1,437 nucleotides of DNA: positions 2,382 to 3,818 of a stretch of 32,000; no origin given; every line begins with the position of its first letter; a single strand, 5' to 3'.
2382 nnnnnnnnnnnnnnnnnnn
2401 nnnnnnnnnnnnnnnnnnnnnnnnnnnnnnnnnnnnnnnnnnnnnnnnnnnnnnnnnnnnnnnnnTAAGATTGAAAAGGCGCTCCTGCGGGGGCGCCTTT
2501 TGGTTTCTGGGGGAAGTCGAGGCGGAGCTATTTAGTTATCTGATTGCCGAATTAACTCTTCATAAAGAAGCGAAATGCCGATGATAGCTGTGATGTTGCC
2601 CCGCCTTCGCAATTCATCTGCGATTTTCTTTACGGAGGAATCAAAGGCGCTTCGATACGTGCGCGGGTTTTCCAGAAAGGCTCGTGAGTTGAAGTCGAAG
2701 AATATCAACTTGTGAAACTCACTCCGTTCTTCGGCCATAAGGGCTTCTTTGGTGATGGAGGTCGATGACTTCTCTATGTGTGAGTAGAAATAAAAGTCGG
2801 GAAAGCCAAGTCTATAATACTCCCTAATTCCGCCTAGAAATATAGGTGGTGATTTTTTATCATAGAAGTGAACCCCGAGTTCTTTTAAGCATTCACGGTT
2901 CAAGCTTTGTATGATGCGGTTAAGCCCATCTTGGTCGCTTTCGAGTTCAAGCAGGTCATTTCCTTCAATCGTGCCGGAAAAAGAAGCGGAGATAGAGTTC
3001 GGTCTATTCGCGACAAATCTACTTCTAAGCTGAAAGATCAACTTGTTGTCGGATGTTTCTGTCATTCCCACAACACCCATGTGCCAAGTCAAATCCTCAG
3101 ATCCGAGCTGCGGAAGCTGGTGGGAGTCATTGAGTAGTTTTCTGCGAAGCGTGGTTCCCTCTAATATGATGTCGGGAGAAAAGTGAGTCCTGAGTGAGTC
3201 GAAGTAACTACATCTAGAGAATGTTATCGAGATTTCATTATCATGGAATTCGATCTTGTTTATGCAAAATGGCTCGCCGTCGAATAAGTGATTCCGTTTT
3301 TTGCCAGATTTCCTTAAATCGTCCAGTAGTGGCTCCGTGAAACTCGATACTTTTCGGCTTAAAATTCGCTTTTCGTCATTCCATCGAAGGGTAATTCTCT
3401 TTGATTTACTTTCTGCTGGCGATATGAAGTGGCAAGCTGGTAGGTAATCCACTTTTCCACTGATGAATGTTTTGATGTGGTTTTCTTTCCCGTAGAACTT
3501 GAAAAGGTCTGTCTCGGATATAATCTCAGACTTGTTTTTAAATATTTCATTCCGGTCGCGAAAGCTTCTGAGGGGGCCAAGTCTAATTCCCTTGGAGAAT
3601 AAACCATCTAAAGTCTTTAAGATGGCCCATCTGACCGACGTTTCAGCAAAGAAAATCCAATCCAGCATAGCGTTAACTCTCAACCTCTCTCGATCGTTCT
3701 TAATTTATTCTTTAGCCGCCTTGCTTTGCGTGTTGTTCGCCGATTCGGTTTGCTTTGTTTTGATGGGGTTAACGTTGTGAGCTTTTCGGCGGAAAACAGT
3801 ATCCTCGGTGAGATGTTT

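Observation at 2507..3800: A 1.3-kb AT-rich single-gene island between gatB and the DUF808 gene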

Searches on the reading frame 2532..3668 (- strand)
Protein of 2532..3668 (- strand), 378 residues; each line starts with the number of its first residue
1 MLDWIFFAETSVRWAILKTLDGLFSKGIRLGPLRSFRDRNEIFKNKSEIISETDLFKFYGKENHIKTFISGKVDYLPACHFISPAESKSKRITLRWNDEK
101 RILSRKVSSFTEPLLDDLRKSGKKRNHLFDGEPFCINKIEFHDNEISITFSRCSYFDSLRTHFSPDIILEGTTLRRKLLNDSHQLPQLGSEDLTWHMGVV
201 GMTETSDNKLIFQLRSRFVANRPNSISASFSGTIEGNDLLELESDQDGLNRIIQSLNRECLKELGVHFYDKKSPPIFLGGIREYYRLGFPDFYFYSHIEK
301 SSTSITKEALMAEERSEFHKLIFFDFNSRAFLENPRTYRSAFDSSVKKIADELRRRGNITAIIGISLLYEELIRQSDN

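Call 3: search_protein_families(library=pfam, proteins=[window:2532-3668:-], max_evalue=1)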
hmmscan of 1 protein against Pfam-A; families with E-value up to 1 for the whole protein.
window:2532-3668:- (378 aa): 1 family
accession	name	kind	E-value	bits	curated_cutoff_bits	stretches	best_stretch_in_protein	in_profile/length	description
PF23988.1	DUF7309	-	0.035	13.9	27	0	35-77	87-127/170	Domain of unknown function (DUF7309)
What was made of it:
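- On Nudix hydrolase superfamily (PF00293): No NUDIX hit for orf378 even at E <= 1 (call 3).
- Closest known: Canonical Nudix hydrolases. Different: No Pfam NUDIX hit for orf378 itself (call 3).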

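Call 4: search_protein_families(library=padloc, proteins=[window:2532-3668:-], max_evalue=1)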
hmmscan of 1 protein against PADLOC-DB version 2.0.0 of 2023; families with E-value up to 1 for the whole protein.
window:2532-3668:- (378 aa): 0 families
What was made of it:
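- On Known anti-phage defence systems (PADLOC-DB v2): 0 families for orf378 (call 4).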

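Call 5: search_protein_families(library=ncbifam, proteins=[window:2532-3668:-], max_evalue=1)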
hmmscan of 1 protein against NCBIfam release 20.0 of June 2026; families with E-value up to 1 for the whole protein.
window:2532-3668:- (378 aa): 0 families

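Call 7: find_homologous_proteins(query=window:2532-3668:-, max_evalue=0.001)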
Query window:2532-3668:- (378 aa): 2 proteins with E <= 0.001 among 4257 candidates.
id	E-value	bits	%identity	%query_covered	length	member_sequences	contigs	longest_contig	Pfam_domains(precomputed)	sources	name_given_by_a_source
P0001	3.2e-148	512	63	98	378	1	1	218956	-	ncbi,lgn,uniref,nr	ncbi:hypothetical protein [Rhodobacter maris]|uniref:Nudix hydrolase domain-containing protein n=1 T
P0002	1.1e-35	141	32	87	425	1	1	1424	-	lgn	-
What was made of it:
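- On Nudix hydrolase superfamily (PF00293): UniRef names the R. maris protein 'Nudix hydrolase domain-containing' (call 7).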

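Call 10: find_encoding_contigs(protein=P0001, flank=10000, max_places=4)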
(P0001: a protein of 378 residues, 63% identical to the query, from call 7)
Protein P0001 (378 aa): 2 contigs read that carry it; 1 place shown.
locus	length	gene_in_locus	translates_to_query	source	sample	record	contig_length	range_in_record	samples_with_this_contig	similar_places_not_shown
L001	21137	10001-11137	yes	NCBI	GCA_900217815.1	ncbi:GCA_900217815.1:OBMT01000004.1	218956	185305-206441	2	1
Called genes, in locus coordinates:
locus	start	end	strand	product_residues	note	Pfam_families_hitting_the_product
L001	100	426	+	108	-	-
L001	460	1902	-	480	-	PF08238:Sel1 (faint)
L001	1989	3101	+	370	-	-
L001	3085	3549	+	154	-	-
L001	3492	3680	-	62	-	-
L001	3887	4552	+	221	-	PF04403:PqiA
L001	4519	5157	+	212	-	PF04403:PqiA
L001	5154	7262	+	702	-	PF02470:MlaD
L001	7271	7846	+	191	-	PF03886:ABC_trans_aux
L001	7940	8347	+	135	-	-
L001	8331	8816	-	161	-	PF02698:DUF218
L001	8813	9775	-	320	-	PF05661:DUF808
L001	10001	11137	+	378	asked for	-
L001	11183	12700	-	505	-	PF02934:GatB_N, PF02637:GatB_Yqey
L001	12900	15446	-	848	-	PF17900:Peptidase_M1_N, PF01433:Peptidase_M1, PF11940:DUF3458, PF17432:DUF3458_C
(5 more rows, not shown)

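Call 11: find_encoding_contigs(protein=P0002, flank=10000, max_places=4)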
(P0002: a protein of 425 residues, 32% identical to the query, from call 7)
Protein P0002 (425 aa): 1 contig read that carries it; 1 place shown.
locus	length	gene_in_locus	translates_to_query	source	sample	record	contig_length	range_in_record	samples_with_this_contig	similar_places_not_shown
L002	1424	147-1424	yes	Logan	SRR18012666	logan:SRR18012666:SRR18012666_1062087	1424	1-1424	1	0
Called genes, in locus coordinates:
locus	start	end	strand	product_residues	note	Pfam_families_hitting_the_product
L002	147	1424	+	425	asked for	?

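Call 12: find_encoding_contigs(protein=window:2532-3668:-, flank=10000, max_places=6)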
Protein window:2532-3668:- (378 aa): 24 contigs read that carry it; 4 places shown.
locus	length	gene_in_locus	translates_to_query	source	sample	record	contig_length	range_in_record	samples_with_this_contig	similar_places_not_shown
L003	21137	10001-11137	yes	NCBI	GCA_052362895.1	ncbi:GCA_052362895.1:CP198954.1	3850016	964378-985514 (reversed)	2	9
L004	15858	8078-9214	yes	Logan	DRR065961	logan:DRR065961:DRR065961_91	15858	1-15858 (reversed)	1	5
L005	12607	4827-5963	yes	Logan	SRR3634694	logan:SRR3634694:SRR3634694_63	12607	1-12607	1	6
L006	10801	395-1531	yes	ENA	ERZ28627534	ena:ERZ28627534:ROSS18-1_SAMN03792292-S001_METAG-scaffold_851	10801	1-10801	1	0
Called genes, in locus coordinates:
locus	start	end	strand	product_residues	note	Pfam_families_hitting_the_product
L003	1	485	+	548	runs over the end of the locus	PF00270:DEAD, PF04851:ResIII (weak), PF00271:Helicase_C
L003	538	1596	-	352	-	PF01244:Peptidase_M19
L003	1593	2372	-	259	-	PF00005:ABC_tran, PF02463:SMC_N (weak), PF13304:AAA_21 (weak)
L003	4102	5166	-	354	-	PF19300:BPD_transp_1_N, PF00528:BPD_transp_1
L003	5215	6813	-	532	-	PF00496:SBP_bac_5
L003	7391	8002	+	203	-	-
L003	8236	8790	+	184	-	-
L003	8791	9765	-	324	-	PF05661:DUF808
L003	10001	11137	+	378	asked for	-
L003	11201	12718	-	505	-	PF02934:GatB_N, PF02637:GatB_Yqey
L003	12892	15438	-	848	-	PF17900:Peptidase_M1_N, PF01433:Peptidase_M1, PF11940:DUF3458, PF17432:DUF3458_C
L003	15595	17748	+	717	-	PF20656:MS_N, PF20658:MSG_insertion, PF01274:MS_TIM-barrel, PF20659:MS_C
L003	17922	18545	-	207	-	PF00226:DnaJ (weak)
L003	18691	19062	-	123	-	-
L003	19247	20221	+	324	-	PF12556:CobS_N, PF07728:AAA_5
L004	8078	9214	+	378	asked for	-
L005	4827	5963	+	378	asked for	-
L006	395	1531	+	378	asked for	-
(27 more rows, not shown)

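Call 22: list_cluster_members(proteins=[window:2532-3668:-, P0001, P0002])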
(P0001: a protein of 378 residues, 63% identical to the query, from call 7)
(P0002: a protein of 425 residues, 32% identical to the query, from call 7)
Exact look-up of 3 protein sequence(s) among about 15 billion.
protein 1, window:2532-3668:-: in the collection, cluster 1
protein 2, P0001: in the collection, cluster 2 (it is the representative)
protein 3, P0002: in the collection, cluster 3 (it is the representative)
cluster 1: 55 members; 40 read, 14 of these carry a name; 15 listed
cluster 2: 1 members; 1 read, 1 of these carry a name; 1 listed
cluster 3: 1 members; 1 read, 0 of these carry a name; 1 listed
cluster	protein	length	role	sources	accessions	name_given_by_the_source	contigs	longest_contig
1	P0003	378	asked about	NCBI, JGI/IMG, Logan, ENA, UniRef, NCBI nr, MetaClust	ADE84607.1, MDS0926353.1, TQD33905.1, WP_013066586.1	hypothetical protein [Rhodobacter capsulatus] | hypothetical protein | Uncharacterized protein n=1 Tax=Rhodobacter capsulatus (strain ATCC BAA-309 / NBRC 16581 ...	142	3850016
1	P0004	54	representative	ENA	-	-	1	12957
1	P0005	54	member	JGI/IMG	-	hypothetical protein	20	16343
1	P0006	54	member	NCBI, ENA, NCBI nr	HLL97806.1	MAG TPA: hypothetical protein VK276_01950 [Rubrobacteraceae bacterium] | hypothetical protein [Rubrobacteraceae bacterium]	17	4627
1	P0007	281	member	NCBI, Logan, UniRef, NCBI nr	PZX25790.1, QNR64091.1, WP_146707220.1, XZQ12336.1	hypothetical protein H9N28_04410 [Rhodobacter capsulatus] | hypothetical protein n=1 Tax=Rhodobacter capsulatus TaxID=1061 RepID=UPI000A704F4A | hypothetical protein [Rhodobacter capsulatus]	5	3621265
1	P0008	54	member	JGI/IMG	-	hypothetical protein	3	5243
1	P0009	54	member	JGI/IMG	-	hypothetical protein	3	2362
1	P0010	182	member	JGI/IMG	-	hypothetical protein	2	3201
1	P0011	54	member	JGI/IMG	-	hypothetical protein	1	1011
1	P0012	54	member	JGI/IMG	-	hypothetical protein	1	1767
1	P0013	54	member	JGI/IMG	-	hypothetical protein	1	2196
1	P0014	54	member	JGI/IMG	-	hypothetical protein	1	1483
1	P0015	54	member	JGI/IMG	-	hypothetical protein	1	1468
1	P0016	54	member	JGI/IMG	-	hypothetical protein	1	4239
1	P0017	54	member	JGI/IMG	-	hypothetical protein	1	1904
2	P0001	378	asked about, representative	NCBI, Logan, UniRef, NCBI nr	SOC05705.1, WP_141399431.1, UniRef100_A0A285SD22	hypothetical protein [Rhodobacter maris] | Nudix hydrolase domain-containing protein n=1 Tax=Rhodobacter maris TaxID=446682 ...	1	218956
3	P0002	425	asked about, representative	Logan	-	-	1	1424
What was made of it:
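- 2532..3668 (-): orf378 CDS (ADE84607.1 / WP_013066586.1): a NUDT22-like two-domain Nudix protein. Exact protein found on 142 contigs (calls 12, 22).
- The reading frame is intact, and the exact protein is seen on 142 contigs (call 22).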

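Call 23: search_solved_structures(query=A1, max_evalue=10, show_alignments=3)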
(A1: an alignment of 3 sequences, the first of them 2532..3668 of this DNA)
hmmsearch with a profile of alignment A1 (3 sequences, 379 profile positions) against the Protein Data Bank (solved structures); distinct sequences matched with E-value up to 10: 2.
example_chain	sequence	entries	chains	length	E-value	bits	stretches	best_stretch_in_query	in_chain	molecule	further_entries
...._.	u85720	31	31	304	0.15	14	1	192-311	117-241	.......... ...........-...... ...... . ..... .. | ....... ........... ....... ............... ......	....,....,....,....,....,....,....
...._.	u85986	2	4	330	0.16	14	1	192-312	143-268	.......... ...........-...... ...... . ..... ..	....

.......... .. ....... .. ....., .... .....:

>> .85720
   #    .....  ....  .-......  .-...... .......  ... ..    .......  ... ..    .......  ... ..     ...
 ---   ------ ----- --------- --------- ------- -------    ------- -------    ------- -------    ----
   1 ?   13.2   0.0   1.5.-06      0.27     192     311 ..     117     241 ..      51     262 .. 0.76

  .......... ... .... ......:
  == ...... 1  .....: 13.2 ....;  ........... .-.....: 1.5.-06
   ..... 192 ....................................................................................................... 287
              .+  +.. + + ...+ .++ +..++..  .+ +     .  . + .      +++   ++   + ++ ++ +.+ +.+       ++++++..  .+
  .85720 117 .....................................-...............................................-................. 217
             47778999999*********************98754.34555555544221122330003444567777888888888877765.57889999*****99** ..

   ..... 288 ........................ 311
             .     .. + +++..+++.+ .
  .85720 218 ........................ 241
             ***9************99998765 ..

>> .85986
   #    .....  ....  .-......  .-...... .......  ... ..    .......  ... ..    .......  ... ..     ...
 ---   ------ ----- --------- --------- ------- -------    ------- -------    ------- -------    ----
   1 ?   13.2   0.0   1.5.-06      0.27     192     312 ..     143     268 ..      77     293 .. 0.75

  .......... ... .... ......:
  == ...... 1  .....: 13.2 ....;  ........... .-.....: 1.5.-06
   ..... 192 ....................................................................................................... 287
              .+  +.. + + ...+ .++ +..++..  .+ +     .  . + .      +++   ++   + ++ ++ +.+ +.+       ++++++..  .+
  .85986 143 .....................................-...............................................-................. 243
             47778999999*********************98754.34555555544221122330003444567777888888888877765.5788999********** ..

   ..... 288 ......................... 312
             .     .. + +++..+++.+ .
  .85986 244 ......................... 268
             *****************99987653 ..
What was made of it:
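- On NUDT22-like two-domain Nudix proteins: With only 3 sequences the hit was marginal, E 0.15 (call 23).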

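Call 24: search_protein_families(library=phrogs, proteins=[window:2532-3668:-, P0001, P0002], max_evalue=1)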
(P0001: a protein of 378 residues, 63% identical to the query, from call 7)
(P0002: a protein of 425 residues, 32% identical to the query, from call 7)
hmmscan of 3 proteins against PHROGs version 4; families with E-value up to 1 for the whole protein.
window:2532-3668:- (378 aa): 2 families
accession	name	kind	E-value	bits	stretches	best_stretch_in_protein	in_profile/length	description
phrog_10012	-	unknown function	0.19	12.8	0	122-136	26-40/45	-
phrog_4445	-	unknown function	0.27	12.3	1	202-261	24-79/80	-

P0001 (378 aa): 1 family
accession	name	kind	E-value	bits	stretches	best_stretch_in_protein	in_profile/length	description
phrog_28678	-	unknown function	0.22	13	1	278-318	22-59/70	-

P0002 (425 aa): 0 families
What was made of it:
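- Tried and rejected: The Pfam DUF7309 hit (E 0.035, below threshold) and the weak PHROG hits were dismissed as noise (calls 3, 24).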

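Call 26: predict_structure(alignment_id=A1)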
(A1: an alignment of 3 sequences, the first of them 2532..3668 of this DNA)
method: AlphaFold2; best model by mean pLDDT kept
length: 378 residues; sequences in the alignment: 3
mean_pLDDT: 40.3   pTM: 0.37
mean pLDDT of the five models: 40.3, 32.1, 31.8, 31.6, 29.8
residues with pLDDT >= 90: 0; 70-90: 35; 50-70: 62; < 50: 281
segments of 3 or more residues with pLDDT < 50: 1-142, 144-199, 214-260, 262-271, 279-290, 311-320
pLDDT, mean of each block of 10 residues (from residue 1): 26 30 28 25 26 30 24 22 32 34 27 34 30 35 40 30 23 30 26 35 71 43 27 26 37 47 47 54 36 65 67 40 66 76 72 55 58 58
secondary structure, 60 per line:
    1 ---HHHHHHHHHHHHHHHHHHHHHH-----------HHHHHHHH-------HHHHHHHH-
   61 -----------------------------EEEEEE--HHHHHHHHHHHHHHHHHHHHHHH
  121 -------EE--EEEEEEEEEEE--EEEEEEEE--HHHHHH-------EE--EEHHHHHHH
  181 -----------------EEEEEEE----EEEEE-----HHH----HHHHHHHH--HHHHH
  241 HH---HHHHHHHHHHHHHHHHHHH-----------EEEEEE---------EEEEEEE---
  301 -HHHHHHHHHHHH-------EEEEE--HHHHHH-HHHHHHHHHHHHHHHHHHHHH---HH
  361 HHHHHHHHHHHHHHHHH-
elements in order: H4-25 H37-44 H52-59 E90-95 H98-120 E132-142 E145-152 H155-160 H174-180 E198-204 E209-213 H226-233 H236-242 H246-264 E276-281 E291-297 H302-313 E321-325 H328-333 H335-355 H359-377
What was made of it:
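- Tried and rejected: AF2 on the 3-sequence alignment gave pLDDT 40 and was discarded (call 26).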

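Call 27: search_protein_representatives(alignment_id=A1)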
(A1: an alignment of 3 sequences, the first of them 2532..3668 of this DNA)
Query: 3 sequences, 379 profile positions. Proteins with E-value up to 0.001 (for the whole library): 1207; up to 1e-10: 414; up to 1e-30: 53. The best 150 are listed.
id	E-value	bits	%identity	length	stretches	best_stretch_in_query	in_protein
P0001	1.3e-205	698.9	-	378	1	4-379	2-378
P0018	5.3e-105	367.8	-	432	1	44-377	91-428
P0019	9.8e-98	343.8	-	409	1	23-376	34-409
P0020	1.4e-97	343.3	-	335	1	57-375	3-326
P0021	5.0e-80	285.6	-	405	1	41-374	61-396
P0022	7.7e-66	238.9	-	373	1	42-375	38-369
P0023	1.2e-65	238.2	-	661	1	39-377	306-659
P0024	2.7e-64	233.8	-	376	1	39-375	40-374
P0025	8.4e-64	232.2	-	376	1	37-376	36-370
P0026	9.4e-62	225.4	-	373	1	40-374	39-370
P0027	1.0e-58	215.5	-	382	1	42-374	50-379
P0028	4.9e-56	206.6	-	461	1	50-373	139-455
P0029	3.5e-55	203.8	-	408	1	53-376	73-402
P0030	8.9e-54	199.2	-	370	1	39-369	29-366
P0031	9.2e-53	195.8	-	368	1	40-376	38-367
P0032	1.4e-52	195.2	-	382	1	36-378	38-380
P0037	1.7e-49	185.1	-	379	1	46-373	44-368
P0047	1.2e-44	169.2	-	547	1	48-375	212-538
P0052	1.7e-39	152.2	-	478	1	36-372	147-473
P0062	5.5e-36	140.6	-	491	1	52-372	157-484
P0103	8.8e-24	100.4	-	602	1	94-349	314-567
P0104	9.9e-24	100.3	-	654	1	121-360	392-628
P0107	2.6e-23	98.9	-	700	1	49-338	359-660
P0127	1.0e-20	90.4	-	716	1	74-354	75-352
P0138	4.2e-20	88.3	-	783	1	96-312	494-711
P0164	3.8e-18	81.9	-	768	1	87-339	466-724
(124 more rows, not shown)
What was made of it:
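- Family of 1,207 representatives (call 27).
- Tried and rejected: The "near-orphan" impression was an artefact, corrected by the exhaustive HMMER search (call 27).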

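Call 28: find_encoding_contigs(protein=P0007, flank=6000, max_places=5)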
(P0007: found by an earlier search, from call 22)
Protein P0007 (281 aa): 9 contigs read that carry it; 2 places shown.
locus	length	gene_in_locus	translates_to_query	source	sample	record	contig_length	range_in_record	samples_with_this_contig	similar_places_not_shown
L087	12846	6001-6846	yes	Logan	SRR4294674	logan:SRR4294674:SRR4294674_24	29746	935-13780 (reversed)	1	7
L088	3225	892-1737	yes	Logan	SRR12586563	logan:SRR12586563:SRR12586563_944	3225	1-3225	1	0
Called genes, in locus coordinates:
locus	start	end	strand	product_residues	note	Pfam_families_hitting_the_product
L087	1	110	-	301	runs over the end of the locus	PF12911:OppC_N, PF00528:BPD_transp_1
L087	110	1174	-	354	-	PF19300:BPD_transp_1_N, PF00528:BPD_transp_1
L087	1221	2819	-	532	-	PF00496:SBP_bac_5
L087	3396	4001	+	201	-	-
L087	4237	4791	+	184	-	-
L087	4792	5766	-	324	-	PF05661:DUF808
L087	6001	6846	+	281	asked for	-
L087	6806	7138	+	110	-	-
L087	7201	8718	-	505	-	PF02934:GatB_N, PF02637:GatB_Yqey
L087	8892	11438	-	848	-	PF17900:Peptidase_M1_N, PF01433:Peptidase_M1, PF11940:DUF3458, PF17432:DUF3458_C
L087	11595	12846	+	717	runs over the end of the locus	PF20656:MS_N, PF20658:MSG_insertion, PF01274:MS_TIM-barrel, PF20659:MS_C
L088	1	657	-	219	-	?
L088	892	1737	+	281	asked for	-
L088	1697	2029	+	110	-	-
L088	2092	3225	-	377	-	?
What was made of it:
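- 2848..2861 (-): A-run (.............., codon 270). A second R. capsulatus lineage has a +1 A insertion here that splits the gene into 281-aa and 110-aa ORFs. Loci L087 and L088 (call 28).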

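Call 30: search_protein_families(library=pfam, alignment_id=A2, max_evalue=0.01)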
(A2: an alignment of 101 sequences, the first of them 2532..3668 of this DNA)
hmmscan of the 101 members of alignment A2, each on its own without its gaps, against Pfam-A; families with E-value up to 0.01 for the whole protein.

A. member 1, window:2532-3668:- (378 aa): 0 families

B. families by the number of members that match (of 101 scanned): 10 families
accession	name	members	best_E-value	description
PF00293.34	NUDIX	20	1.5e-06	NUDIX domain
PF01381.28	HTH_3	4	9.9e-12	Helix-turn-helix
PF13560.12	HTH_31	4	2.1e-09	Helix-turn-helix domain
PF19964.5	EAD11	3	1.9e-08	Effector-associated domain 11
PF12844.13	HTH_19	3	6.3e-06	Helix-turn-helix domain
PF13676.11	TIR_2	2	8.6e-11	TIR domain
PF13443.12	HTH_26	2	2.3e-09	Cro/C1-type HTH DNA-binding domain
PF18731.6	HEPN_Swt1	1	4.9e-08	Swt1-like HEPN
PF13384.12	HTH_23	1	0.00024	Homeodomain-like domain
PF07022.19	Phage_CI_repr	1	0.00024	Bacteriophage CI repressor helix-turn-helix domain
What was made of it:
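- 2649..3098 (-): Nudix-fold domain (aa ~191-340). Pfam NUDIX hits 20 of 101 family members (call 30).
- On Nudix hydrolase superfamily (PF00293): 20 of 101 relatives hit at E <= 0.01, with a best E of 1.5e-6 (call 30).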

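Call 31: search_protein_families(library=pfam, proteins=[P0023, P0047, P0103, P0104, P0107, P0127, P0138, P0164, P0062, P0052], max_evalue=0.01)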
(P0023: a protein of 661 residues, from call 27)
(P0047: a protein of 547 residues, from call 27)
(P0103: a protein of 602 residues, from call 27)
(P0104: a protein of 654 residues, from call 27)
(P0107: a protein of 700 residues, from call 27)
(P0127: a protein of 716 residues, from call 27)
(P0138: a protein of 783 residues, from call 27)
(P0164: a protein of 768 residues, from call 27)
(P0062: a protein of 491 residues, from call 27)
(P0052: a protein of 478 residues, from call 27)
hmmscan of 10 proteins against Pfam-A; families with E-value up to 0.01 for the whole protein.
P0023 (661 aa): 0 families

P0047 (547 aa): 1 family
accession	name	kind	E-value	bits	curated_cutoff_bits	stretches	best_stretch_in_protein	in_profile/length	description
PF13676.11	TIR_2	-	5.2e-08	33.8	28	1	42-112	24-92/122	TIR domain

P0103 (602 aa): 3 families
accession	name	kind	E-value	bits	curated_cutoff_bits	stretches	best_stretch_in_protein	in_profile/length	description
PF24391.1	HD-CE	-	1.6e-13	51.4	27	1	38-214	2-229/263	HD-CE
PF01966.28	HD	-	1.8e-05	25.4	22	1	46-160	3-115/116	HD domain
PF21447.3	Ppx-GppA_III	-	0.00063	20.1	27.3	1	45-125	17-100/177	Ppx/GppA phosphatase, domain III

P0104 (654 aa): 1 family
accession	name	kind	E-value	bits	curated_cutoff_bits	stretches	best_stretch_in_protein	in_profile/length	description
PF13289.12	SIR2_2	-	1e-21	78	24.5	1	127-263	2-132/141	SIR2-like domain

P0107 (700 aa): 1 family
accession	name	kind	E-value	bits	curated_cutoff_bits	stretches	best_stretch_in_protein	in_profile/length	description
PF24390.1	PRTase-CE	-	2.9e-43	149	27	1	35-273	3-253/253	PRTase-CE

P0127 (716 aa): 3 families
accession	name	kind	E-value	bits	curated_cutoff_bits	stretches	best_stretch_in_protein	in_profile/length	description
PF00534.26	Glycos_transf_1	-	2.4e-08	34.1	26.4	1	528-689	11-168/172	Glycosyl transferases group 1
PF13692.12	Glyco_trans_1_4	-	8.3e-08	33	27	1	534-674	3-140/142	Glycosyl transferases group 1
PF20706.3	GT4-conflict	-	0.0013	18.2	26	1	510-664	176-341/385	Family 4 Glycosyltransferase in conflict systems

P0138 (783 aa): 2 families
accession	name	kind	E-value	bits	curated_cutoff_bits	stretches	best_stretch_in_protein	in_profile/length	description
PF12770.12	CHAT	-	6.2e-15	55.8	24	1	114-344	37-267/289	CHAT domain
PF00293.34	NUDIX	-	0.00044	20.7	21.1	1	602-736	4-126/134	NUDIX domain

P0164 (768 aa): 1 family
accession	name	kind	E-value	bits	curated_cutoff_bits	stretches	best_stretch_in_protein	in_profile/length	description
PF24391.1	HD-CE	-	5e-17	62.9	27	1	53-243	2-186/263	HD-CE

P0062 (491 aa): 2 families
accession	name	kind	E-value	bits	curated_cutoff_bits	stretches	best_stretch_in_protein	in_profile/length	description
PF13676.11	TIR_2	-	8.6e-11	42.8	28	1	13-99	1-92/122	TIR domain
PF00293.34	NUDIX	-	0.004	17.6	21.1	0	301-398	2-87/134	NUDIX domain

P0052 (478 aa): 1 family
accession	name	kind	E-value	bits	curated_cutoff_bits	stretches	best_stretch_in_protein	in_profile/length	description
PF18731.6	HEPN_Swt1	-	4.9e-08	33.7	27.5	1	10-133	2-113/115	Swt1-like HEPN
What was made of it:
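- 3594..3662 (-): N-terminal amphipathic helix (aa 3-25), followed by a low-confidence linker (aa 28-37). It occupies the position where other family members carry TIR, SIR2, HEPN, CHAT, EAD11 or HTH domains, or a TM-like helix. Fusions from calls 30, 31.
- This reading does not explain the fusions to TIR, SIR2, HEPN, CHAT, EAD11 and HTH (calls 30, 31).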

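Call 33: search_protein_families(library=padloc, alignment_id=A2, max_evalue=0.001)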
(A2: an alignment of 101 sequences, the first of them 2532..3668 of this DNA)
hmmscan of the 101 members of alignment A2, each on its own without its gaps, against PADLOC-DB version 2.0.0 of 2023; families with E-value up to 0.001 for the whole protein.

A. member 1, window:2532-3668:- (378 aa): 0 families

B. families by the number of members that match (of 101 scanned): 12 families
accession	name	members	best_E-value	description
PDLC02926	HTH_VI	4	2.4e-06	-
PDLC04142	capH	2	5.6e-06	capH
PDLC03949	RmrA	2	5.8e-05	-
PDLC01989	CARF_m7--CARF_nitrilase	1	9e-25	-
PDLC03804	RTasNitrilase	1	1.3e-11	DRT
PDLC03780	RT_UG5-nitrilase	1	2.4e-08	DRT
PDLC04775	PDC-M69A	1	2.3e-06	-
PDLC05062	PDC-S66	1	2.1e-05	-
PDLC03665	Control_protein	1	3.7e-05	control protein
PDLC03947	RmrA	1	0.0002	-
PDLC03952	RmrA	1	0.00051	-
PDLC03951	RmrA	1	0.00086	-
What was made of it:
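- On Known anti-phage defence systems (PADLOC-DB v2): Among 101 relatives, only the fused HTH and nitrilase parts match (call 33).
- Fusions of the same module to TIR_2, SIR2_2, HEPN_Swt1, CHAT, HD-CE, PRTase-CE, nitrilase, EAD11 and Cro/C1-type HTH (calls 30, 31, 33). No PADLOC model matches the core module (calls 4, 33).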

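Call 36: find_homologous_proteins(query=A2, max_evalue=1e-10)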
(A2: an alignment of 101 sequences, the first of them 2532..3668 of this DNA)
Query A2 (101 sequences) (378 aa, profile of the alignment): 2 proteins with E <= 1e-10 among 8000 candidates.
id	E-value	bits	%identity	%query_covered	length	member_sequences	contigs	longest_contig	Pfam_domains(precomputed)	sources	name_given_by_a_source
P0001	4.8e-91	324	63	98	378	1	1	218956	-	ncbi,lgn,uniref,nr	ncbi:hypothetical protein [Rhodobacter maris]|uniref:Nudix hydrolase domain-containing protein n=1 T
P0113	9.7e-87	310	27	59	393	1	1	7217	-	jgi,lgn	jgi:hypothetical protein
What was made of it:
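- Tried and rejected: Word-indexed homology searches badly under-reported the family: 2 hits (call 7) and 2 hits with the big alignment because of the 8,000-candidate limit (call 36).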
